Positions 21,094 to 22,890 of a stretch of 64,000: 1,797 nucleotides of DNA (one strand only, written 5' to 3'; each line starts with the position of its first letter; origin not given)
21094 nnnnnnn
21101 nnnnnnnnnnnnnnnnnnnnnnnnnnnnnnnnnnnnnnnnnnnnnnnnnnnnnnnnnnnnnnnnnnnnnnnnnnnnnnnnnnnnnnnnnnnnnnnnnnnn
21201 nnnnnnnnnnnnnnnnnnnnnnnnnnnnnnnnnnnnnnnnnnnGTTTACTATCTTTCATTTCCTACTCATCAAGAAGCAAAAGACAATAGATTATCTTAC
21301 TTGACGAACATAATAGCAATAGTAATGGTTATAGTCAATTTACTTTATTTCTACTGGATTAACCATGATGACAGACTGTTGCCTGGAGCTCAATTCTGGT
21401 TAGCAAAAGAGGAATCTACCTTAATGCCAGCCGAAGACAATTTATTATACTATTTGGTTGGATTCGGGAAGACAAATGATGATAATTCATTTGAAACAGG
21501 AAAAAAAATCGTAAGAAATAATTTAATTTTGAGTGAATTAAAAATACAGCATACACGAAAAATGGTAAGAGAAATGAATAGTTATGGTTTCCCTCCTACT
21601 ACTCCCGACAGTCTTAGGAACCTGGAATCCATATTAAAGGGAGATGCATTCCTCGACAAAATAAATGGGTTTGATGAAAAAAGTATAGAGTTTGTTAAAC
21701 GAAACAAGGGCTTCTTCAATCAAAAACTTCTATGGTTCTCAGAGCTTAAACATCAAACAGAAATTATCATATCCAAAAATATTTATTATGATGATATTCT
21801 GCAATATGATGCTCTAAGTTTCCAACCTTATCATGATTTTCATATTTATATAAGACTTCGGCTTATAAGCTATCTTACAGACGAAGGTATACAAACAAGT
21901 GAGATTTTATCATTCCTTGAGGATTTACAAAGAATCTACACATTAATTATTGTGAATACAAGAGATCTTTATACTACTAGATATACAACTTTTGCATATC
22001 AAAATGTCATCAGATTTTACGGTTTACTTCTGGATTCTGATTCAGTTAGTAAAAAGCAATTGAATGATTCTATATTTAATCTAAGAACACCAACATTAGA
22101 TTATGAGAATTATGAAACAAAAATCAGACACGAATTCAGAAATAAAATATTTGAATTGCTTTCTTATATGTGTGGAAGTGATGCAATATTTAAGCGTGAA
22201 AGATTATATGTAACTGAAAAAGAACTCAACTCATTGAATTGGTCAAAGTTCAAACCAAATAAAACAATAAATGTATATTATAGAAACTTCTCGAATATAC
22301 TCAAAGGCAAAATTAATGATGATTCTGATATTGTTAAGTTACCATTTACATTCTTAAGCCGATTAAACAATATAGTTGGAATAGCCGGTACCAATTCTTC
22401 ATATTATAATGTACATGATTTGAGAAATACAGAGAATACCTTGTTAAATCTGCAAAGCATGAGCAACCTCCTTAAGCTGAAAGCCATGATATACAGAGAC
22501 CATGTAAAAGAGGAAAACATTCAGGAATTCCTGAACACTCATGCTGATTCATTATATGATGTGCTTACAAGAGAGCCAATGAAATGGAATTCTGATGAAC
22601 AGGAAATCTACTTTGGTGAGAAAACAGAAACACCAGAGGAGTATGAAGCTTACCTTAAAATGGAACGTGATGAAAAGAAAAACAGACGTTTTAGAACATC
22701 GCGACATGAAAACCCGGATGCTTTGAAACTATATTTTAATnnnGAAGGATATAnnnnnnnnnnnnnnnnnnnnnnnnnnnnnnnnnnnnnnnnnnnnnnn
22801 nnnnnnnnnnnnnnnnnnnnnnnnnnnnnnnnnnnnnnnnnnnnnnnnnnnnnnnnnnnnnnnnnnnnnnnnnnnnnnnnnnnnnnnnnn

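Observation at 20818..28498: Tandem array of four paralogous RDD-domain membrane proteins, each fused to an about 450-aa domain of unknown function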

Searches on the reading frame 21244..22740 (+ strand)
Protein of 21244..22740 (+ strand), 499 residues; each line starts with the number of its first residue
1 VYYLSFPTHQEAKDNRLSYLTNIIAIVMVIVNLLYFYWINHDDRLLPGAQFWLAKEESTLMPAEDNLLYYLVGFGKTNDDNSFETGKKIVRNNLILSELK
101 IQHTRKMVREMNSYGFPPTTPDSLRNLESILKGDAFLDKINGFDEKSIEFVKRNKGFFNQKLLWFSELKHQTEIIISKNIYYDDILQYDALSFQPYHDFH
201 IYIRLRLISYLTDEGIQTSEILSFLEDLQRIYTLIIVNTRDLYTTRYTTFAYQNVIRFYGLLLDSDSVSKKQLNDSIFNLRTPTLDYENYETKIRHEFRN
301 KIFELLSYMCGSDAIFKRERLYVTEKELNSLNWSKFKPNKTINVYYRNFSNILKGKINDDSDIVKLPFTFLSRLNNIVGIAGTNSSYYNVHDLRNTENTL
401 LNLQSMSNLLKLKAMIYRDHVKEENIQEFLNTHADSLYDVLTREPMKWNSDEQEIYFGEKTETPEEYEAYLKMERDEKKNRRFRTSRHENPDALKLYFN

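Call 23: search_protein_representatives(alignment_id=A2)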
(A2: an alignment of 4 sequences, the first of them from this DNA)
Query: 4 sequences, 474 profile positions. Proteins with E-value up to 0.001 (for the whole library): 741; up to 1e-10: 276; up to 1e-30: 38. The best 150 are listed.
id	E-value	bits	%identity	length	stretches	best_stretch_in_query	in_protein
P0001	6.1e-204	694.8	-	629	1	1-474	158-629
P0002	1.6e-184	630.8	-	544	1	1-474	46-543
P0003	8.1e-124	430.6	-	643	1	1-474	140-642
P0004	3.4e-103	362.6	-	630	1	1-474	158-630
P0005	5.6e-71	256.3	-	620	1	5-465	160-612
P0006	6.5e-63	229.8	-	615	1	6-474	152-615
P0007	3.5e-60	220.7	-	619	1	6-472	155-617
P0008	1.2e-51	192.5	-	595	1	9-471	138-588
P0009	1.5e-51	192.3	-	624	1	9-465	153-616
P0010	5.2e-50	187.2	-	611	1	6-471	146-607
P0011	4.5e-49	184.1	-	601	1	18-456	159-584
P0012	9.2e-49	183.1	-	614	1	5-474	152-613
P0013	2.0e-48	182.0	-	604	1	10-472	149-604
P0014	2.7e-47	178.3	-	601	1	11-473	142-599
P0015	3.7e-47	177.8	-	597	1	9-460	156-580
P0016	4.7e-46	174.2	-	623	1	9-462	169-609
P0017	3.4e-44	168.0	-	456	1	20-474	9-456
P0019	2.3e-42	162.0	-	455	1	18-470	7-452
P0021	1.9e-41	159.0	-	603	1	9-472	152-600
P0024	6.3e-40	153.9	-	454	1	17-472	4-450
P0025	7.3e-39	150.4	-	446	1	17-471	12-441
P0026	3.1e-38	148.4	-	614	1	14-472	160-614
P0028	3.1e-37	145.0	-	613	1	10-458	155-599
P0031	2.3e-35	138.9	-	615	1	13-463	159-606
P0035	2.8e-33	132.0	-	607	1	9-460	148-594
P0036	1.0e-32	130.1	-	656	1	4-463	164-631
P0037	2.1e-32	129.1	-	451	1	21-459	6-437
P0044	3.0e-27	112.2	-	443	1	19-432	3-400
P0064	2.5e-23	99.2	-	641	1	27-461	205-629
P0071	2.1e-22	96.2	-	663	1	10-458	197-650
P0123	7.5e-17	77.9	-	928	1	26-460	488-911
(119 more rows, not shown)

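Call 39: find_encoding_contigs(protein=P0005, flank=8000, max_places=4)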
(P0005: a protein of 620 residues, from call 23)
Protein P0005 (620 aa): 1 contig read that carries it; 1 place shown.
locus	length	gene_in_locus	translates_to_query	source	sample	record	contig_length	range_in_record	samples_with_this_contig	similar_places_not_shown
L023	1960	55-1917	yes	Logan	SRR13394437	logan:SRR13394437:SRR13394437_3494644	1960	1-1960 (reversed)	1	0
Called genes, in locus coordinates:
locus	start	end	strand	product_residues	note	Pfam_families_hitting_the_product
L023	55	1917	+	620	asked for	PF06271:RDD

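Call 48: list_cluster_members(proteins=[P0006, P0010, P0017, P0019, P0024, P0025, P0037, P0044, P0123, P0064])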
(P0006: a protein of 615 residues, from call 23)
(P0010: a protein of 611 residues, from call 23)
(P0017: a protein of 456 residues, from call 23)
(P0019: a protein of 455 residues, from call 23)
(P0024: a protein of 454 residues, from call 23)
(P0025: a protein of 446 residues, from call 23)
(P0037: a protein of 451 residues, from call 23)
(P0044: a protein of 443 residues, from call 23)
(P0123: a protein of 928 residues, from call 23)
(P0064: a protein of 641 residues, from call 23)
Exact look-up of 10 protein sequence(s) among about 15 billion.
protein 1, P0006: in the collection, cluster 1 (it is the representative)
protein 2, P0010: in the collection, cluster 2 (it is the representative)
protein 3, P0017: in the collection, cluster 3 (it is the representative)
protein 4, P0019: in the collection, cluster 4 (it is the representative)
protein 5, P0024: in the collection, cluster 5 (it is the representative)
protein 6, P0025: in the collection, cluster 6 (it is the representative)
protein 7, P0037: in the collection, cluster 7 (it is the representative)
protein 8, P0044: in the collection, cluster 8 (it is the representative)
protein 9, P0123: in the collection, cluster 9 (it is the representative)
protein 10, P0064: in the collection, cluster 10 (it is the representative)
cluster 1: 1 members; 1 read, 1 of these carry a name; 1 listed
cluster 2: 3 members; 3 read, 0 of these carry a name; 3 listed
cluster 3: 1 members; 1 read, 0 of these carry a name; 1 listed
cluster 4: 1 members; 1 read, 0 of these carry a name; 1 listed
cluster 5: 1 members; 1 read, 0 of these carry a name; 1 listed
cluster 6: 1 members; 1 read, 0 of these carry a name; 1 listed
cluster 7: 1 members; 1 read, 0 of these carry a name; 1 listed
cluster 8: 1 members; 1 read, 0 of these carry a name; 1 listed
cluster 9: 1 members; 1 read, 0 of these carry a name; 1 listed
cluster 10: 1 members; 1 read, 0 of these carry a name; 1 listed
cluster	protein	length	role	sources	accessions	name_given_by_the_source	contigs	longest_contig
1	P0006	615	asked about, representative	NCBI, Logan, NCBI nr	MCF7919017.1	MAG: RDD family protein [Candidatus Cloacimonetes bacterium] | RDD family protein [Candidatus Cloacimonadota bacterium]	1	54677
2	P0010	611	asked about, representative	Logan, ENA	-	-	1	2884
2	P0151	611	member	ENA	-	-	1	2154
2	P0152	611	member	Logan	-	-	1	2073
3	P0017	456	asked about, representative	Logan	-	-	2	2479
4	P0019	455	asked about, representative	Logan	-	-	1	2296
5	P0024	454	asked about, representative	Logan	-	-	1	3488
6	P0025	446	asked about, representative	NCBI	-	-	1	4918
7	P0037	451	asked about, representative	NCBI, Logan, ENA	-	-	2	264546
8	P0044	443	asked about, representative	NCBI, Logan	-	-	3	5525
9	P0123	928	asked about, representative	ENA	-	-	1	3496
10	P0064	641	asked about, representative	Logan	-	-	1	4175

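Call 49: find_encoding_contigs(protein=P0037, flank=10000, max_places=3)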
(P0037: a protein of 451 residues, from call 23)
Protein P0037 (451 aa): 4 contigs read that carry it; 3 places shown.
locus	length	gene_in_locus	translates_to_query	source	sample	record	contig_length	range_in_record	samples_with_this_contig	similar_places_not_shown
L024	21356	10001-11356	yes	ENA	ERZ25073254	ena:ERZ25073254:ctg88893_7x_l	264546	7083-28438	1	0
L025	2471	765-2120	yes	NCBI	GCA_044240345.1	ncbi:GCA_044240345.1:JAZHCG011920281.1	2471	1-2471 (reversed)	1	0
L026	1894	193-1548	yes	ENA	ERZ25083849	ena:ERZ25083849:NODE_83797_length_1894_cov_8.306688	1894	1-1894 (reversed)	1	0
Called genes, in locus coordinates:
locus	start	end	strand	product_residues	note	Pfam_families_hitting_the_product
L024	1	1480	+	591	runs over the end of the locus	PF01336:tRNA_anti-codon, PF00152:tRNA-synt_2, PF02938:GAD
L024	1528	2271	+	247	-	PF20772:TACO1_YebC_N, PF01709:Transcrip_reg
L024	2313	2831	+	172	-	PF02075:RuvC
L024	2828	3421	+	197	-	PF01330:RuvA_N, PF00633:HHH (faint), PF14520:HHH_5, PF07499:RuvA_C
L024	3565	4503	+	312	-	-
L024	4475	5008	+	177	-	-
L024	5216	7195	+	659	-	PF00149:Metallophos, PF02872:5_nucleotid_C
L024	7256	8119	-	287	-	PF12146:Hydrolase_4, PF00561:Abhydrolase_1, PF12697:Abhydrolase_6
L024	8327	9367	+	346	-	PF05496:RuvB_N, PF00004:AAA, PF07728:AAA_5 (weak), PF17864:AAA_lid_4, PF05491:WHD_RuvB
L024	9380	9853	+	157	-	-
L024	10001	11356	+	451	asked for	-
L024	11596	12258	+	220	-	PF18765:Polbeta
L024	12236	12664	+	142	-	-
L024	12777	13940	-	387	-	PF01266:DAO, PF13450:NAD_binding_8 (faint)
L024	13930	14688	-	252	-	PF03009:GDPD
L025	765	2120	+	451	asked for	-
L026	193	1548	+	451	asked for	-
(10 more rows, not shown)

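Call 64: list_cluster_members(proteins=[P0009, P0012, P0016, P0021, P0026, P0028, P0031, P0035, P0036, P0071])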
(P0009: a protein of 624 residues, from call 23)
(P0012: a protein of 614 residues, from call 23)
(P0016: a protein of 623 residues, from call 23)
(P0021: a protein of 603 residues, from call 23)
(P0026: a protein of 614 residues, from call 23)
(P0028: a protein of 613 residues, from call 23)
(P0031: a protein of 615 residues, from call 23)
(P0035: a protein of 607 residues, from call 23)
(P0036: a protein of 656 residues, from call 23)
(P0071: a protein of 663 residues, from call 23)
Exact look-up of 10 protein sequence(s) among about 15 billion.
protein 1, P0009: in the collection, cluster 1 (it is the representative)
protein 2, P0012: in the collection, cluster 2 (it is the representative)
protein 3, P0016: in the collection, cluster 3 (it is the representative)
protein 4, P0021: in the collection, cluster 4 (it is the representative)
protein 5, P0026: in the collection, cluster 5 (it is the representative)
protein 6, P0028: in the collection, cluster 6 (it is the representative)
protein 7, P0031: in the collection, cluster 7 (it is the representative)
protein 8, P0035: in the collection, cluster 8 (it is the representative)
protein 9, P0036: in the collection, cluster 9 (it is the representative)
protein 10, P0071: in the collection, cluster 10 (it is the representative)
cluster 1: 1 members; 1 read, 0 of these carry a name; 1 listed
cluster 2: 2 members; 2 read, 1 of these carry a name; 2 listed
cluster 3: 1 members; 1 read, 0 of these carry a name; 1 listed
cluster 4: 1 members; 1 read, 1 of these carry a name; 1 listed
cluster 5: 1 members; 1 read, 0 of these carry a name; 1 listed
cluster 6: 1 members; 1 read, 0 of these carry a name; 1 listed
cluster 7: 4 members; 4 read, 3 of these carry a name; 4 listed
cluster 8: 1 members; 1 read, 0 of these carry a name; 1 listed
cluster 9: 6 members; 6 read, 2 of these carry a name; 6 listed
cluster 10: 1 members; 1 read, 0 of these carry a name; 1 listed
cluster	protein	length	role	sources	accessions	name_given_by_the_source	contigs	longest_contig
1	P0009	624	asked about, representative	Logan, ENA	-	-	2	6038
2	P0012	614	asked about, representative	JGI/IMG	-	uncharacterized RDD family membrane protein YckC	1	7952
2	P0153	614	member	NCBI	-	-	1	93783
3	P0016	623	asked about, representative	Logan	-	-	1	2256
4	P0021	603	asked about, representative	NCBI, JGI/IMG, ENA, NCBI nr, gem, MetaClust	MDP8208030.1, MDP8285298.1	MAG: RDD family protein [Candidatus Electryonea clarkiae] | RDD family protein [Candidatus Electryonea clarkiae] | \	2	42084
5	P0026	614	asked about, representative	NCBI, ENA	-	-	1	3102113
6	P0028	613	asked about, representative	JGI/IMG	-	-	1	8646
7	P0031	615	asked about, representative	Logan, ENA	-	-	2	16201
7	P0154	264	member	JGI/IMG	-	hypothetical protein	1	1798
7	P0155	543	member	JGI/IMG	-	hypothetical protein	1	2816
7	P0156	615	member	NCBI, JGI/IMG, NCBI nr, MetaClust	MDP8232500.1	MAG: RDD family protein [Candidatus Zophobacter franzmannii] | RDD family protein [Candidatus Zophobacter franzmannii] | \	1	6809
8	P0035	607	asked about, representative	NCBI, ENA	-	-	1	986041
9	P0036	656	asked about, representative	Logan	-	-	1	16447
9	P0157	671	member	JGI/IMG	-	uncharacterized RDD family membrane protein YckC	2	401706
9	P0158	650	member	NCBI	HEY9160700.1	MAG TPA: RDD family protein [Desulfomonilia bacterium]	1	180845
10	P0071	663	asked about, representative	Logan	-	-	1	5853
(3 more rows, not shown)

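Call 65: find_encoding_contigs(protein=P0026, flank=10000, max_places=2)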
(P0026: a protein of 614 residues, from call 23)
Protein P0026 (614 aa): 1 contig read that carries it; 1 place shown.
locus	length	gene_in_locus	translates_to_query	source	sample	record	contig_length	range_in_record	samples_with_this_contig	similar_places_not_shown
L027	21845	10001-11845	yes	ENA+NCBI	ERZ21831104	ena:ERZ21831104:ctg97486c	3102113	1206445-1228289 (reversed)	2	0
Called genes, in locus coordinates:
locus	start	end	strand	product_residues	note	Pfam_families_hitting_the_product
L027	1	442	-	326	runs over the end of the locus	PF20030:bpMoxR, PF00004:AAA (weak), PF07726:AAA_3, PF07728:AAA_5, PF17863:AAA_lid_2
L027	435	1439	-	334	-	PF03706:LPG_synthase_TM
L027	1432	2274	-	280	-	-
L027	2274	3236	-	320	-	PF01073:3Beta_HSD, PF01370:Epimerase, PF02719:Polysacc_synt_2 (weak), PF04321:RmlD_sub_bind, PF05368:NmrA (weak), PF07993:NAD_binding_4, PF13460:NAD_binding_10, PF16363:GDP_Man_Dehyd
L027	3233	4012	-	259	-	PF19567:CpsB_CapC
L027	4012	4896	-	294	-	PF00348:polyprenyl_synt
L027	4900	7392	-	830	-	PF00521:DNA_topoisoIV, PF03989:DNA_gyraseA_C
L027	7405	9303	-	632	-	PF02518:HATPase_c, PF00204:DNA_gyraseB, PF01751:Toprim, PF00986:DNA_gyraseB_C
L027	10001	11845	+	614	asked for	PF06271:RDD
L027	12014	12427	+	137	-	PF24709:DUF7670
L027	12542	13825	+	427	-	PF04748:Polysacc_deac_2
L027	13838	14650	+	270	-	PF02673:BacA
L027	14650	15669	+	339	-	PF06144:DNA_pol3_delta, PF21694:DNA_pol3_delta_C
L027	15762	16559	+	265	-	PF01149:Fapy_DNA_glyco, PF06831:H2TH, PF06827:zf-FPG_IleRS (weak)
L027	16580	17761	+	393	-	PF00753:Lactamase_B, PF19583:ODP, PF00258:Flavodoxin_1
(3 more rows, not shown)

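Call 66: find_encoding_contigs(protein=P0035, flank=10000, max_places=2)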
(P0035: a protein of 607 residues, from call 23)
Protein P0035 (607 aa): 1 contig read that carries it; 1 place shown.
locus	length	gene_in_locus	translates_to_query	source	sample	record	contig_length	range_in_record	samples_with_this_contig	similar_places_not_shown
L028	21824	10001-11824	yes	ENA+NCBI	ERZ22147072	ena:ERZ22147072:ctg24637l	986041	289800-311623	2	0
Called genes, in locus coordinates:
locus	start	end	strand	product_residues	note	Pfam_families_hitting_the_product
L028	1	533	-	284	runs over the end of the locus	PF14819:QueF_N, PF14489:QueF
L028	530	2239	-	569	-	PF00246:Peptidase_M14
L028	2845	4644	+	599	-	PF00009:GTP_EFTU, PF03144:GTP_EFTU_D2, PF00679:EFG_C, PF06421:LepA_C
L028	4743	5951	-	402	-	PF17723:RHH_8 (faint)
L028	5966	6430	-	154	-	PF04542:Sigma70_r2, PF08281:Sigma70_r4_2 (weak), PF04545:Sigma70_r4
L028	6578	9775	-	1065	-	PF13385:Laminin_G_3, PF00041:fn3 (faint), PF16656:Pur_ac_phosph_N (faint)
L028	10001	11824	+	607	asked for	PF06271:RDD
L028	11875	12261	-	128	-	PF00578:AhpC-TSA, PF10417:1-cysPrx_C (weak)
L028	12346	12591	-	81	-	PF00578:AhpC-TSA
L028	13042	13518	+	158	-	PF03773:ArsP_1 (weak)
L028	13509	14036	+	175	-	PF03773:ArsP_1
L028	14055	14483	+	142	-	PF01243:PNPOx_N, PF16242:Pyrid_ox_like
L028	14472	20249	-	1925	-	PF00501:AMP-binding, PF13193:AMP-binding_C (faint), PF00550:PP-binding, PF00668:Condensation, PF00501:AMP-binding, PF00550:PP-binding, PF00975:Thioesterase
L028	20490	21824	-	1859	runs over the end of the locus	PF08126:Propeptide_C25, PF01364:Peptidase_C25, PF07705:CARDB (faint), PF10633:NPCBM_assoc (faint), PF22544:HYDIN_VesB_CFA65-like_Ig (faint), PF06119:NIDO (faint)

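Call 68: search_dna_similar(query=P0024, collection=plasmids, mode=protein, max_evalue=0.001, max_rows=15)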
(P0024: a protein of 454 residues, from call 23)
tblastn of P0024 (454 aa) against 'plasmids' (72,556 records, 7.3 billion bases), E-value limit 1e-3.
No match.

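Call 81: find_related_loci(query=A2, collection=viral_contigs, flank=5000)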
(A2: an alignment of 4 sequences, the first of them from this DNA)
Query A2 (499 aa) in viral_contigs; peptide patterns used: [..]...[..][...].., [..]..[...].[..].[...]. (x = any residue, [..] = any of these).
223 stretches matched a pattern, but none encodes a relative of the query by tblastn (E <= 1e-3).

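Call 89: find_encoding_contigs(protein=P0036, flank=8000, max_places=2)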
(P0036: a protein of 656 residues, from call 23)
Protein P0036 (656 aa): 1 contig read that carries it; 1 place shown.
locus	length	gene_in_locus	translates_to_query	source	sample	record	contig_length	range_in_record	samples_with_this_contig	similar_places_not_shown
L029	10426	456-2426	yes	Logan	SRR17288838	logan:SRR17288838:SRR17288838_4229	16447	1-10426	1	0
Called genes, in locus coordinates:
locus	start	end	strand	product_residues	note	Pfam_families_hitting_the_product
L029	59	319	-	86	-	-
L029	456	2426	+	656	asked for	PF06271:RDD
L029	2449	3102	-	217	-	PF02589:LUD_dom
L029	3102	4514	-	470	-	PF02589:LUD_dom, PF13187:Fer4_9 (faint), PF12797:Fer4_2 (faint), PF12800:Fer4_4 (faint), PF13183:Fer4_8, PF12838:Fer4_7 (weak), PF13534:Fer4_17, PF11870:LutB_C (weak), +3 more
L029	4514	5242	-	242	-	PF02754:CCG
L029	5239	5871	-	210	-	PF06161:DUF975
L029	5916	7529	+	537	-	PF16862:Glyco_hydro_79C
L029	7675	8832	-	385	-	PF04295:GD_AH_second, PF20629:GD_AH_C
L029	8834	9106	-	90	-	PF08666:SAF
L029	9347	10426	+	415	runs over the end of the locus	PF03453:MoeA_N, PF00994:MoCF_biosynth, PF03454:MoeA_C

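Call 90: find_encoding_contigs(protein=P0021, flank=8000, max_places=2)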
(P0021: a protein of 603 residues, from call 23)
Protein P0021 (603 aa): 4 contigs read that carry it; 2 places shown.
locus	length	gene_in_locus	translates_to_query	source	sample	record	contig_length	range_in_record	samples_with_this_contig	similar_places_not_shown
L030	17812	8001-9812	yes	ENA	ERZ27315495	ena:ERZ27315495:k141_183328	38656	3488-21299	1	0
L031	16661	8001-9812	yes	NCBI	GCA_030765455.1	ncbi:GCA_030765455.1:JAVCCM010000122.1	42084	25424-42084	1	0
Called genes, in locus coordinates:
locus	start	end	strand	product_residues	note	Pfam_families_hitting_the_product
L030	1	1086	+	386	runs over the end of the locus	PF07690:MFS_1, PF12832:MFS_1_like, PF00083:Sugar_tr, PF07690:MFS_1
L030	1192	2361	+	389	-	-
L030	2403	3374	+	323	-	PF03060:NMO, PF05690:ThiG (weak), PF01070:FMN_dh (weak), PF00478:IMPDH (weak)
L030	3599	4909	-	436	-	-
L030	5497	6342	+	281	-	PF00932:LTD, PF13585:CHU_C (faint), PF13860:FlgD_ig (weak)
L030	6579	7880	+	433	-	PF02844:GARS_N, PF01071:GARS_A, PF02222:ATP-grasp (weak), PF02786:CPSase_L_D2, PF02843:GARS_C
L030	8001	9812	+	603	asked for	PF06271:RDD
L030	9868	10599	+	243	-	PF13353:Fer4_12, PF04055:Radical_SAM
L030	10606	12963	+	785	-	PF02901:PFL-like, PF01228:Gly_radical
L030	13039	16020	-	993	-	PF06283:ThuA (faint), PF22902:NOMO1-like_9th (faint), PF14686:fn3_3 (faint), PF17210:SdrD_B (faint), PF13620:CarboxypepD_reg, PF13715:CarbopepD_reg_2, PF13620:CarboxypepD_reg, PF18962:Por_Secre_tail, +3 more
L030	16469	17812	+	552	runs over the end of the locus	PF18962:Por_Secre_tail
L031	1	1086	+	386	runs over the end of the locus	PF07690:MFS_1, PF12832:MFS_1_like, PF00083:Sugar_tr, PF07690:MFS_1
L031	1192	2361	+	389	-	-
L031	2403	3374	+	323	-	PF03060:NMO, PF05690:ThiG (weak), PF01070:FMN_dh (weak), PF00478:IMPDH (weak)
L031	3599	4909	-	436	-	-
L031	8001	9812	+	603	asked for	PF06271:RDD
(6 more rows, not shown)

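Call 91: find_encoding_contigs(protein=P0031, flank=8000, max_places=2)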
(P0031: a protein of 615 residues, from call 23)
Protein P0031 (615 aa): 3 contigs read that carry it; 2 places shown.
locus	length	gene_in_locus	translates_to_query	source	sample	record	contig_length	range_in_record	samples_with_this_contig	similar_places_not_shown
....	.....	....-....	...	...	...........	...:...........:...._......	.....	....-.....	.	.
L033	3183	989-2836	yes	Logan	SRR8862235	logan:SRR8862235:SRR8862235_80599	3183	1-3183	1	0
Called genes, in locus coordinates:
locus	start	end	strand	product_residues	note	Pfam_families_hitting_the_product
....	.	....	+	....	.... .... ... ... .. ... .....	-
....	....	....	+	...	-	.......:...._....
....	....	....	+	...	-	-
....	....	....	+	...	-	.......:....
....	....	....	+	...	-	-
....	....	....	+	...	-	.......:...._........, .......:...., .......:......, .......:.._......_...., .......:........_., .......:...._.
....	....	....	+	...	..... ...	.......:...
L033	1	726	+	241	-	?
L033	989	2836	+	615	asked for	PF06271:RDD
